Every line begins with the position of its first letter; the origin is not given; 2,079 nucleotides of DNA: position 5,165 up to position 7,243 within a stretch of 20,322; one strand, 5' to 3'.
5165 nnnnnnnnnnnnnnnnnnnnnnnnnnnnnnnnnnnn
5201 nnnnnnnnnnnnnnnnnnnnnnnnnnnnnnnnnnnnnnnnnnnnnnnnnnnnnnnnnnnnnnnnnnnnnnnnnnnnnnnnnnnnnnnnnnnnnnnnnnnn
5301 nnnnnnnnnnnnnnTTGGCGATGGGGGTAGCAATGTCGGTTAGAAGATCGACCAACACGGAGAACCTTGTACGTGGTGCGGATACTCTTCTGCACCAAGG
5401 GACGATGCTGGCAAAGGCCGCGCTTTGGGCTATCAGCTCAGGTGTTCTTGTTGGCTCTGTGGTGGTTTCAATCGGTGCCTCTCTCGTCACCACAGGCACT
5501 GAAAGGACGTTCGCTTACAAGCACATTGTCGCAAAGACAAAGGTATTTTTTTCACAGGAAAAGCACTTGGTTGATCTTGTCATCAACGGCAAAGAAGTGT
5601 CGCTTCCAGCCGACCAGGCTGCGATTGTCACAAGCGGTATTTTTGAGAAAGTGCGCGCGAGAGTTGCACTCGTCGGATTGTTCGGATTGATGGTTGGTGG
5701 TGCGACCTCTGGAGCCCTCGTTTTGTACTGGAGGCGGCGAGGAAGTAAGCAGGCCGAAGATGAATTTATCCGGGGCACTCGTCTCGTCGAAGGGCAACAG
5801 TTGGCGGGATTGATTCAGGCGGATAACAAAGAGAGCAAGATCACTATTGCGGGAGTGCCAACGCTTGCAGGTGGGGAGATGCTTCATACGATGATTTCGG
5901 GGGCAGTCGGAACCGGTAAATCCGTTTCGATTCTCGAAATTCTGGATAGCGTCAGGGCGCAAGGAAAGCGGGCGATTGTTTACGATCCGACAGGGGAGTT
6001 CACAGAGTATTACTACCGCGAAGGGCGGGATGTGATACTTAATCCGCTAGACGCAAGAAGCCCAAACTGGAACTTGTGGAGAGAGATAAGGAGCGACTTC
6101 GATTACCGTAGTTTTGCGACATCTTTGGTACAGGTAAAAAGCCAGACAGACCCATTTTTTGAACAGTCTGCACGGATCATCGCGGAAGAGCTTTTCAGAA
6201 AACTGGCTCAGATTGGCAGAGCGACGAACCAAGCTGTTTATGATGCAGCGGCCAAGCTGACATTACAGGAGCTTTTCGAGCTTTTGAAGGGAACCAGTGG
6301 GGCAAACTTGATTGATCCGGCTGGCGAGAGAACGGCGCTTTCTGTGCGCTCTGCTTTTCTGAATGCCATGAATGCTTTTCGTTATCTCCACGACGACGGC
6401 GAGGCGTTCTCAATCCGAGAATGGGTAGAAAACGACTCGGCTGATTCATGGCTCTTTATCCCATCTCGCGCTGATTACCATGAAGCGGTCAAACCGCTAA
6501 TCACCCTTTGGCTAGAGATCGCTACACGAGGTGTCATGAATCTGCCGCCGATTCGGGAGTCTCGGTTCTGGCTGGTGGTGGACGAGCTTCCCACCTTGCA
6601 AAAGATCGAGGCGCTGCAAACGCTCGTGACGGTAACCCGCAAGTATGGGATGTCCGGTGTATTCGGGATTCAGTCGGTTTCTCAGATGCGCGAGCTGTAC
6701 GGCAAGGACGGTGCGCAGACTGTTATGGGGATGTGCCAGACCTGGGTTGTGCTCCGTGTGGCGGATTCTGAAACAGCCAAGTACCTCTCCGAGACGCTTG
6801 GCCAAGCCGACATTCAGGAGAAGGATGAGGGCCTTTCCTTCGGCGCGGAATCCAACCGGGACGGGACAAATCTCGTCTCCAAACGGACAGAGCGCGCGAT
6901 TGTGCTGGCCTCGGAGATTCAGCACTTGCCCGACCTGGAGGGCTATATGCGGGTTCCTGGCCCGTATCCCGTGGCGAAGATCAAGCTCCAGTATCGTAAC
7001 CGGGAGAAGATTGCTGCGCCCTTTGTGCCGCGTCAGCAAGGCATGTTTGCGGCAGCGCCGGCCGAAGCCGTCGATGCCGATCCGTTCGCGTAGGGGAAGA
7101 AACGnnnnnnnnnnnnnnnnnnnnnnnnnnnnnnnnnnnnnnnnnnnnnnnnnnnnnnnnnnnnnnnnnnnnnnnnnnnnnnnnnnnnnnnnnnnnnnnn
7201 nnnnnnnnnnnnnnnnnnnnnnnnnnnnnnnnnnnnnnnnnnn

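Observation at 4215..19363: Plasmid-wide family of at least 10 perfect palindromes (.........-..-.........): probable operator network of a KorB/ParB-like global regulator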

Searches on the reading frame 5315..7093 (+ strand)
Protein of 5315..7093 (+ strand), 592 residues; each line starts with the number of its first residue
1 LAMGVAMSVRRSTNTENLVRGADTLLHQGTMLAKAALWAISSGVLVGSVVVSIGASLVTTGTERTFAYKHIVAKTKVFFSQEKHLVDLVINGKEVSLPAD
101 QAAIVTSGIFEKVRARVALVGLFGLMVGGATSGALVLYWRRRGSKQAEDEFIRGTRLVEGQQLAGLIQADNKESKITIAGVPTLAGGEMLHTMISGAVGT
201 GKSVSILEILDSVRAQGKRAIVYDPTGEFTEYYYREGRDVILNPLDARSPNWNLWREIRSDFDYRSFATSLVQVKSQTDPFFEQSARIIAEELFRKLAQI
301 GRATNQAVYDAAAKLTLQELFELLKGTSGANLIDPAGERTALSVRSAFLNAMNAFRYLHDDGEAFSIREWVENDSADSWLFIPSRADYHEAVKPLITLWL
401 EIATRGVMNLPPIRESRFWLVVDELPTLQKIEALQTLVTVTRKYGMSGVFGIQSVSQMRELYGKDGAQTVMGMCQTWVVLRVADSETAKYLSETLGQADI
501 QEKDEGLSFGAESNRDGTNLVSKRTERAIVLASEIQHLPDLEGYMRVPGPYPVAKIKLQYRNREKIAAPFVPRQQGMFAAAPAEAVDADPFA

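Call 8: search_protein_families(library=pfam, proteins=[window:5315-7093:+], max_evalue=0.01)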
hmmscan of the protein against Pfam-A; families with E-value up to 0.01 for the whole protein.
window:5315-7093:+ (592 aa): 5 families
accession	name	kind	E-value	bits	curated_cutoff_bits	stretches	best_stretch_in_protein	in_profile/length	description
PF10412.15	TrwB_AAD_bind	-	1.1e-128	429.9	20.5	1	176-559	2-387/387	Type IV secretion-system coupling protein DNA-binding domain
PF12696.13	TraG-D_C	-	2.1e-28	99.2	22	1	420-539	4-125/126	TraM recognition site of TraD and TraG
PF02534.20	T4SS-DNA_transf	-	7.9e-24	84.8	20.1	1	185-568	40-453/468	Type IV secretory system Conjugative DNA transfer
PF13191.12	AAA_16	-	0.0017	19.3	32.6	0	187-257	22-96/167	AAA ATPase domain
PF12846.13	AAA_10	-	0.0019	17.8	27.5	1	190-232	22-64/362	AAA-like domain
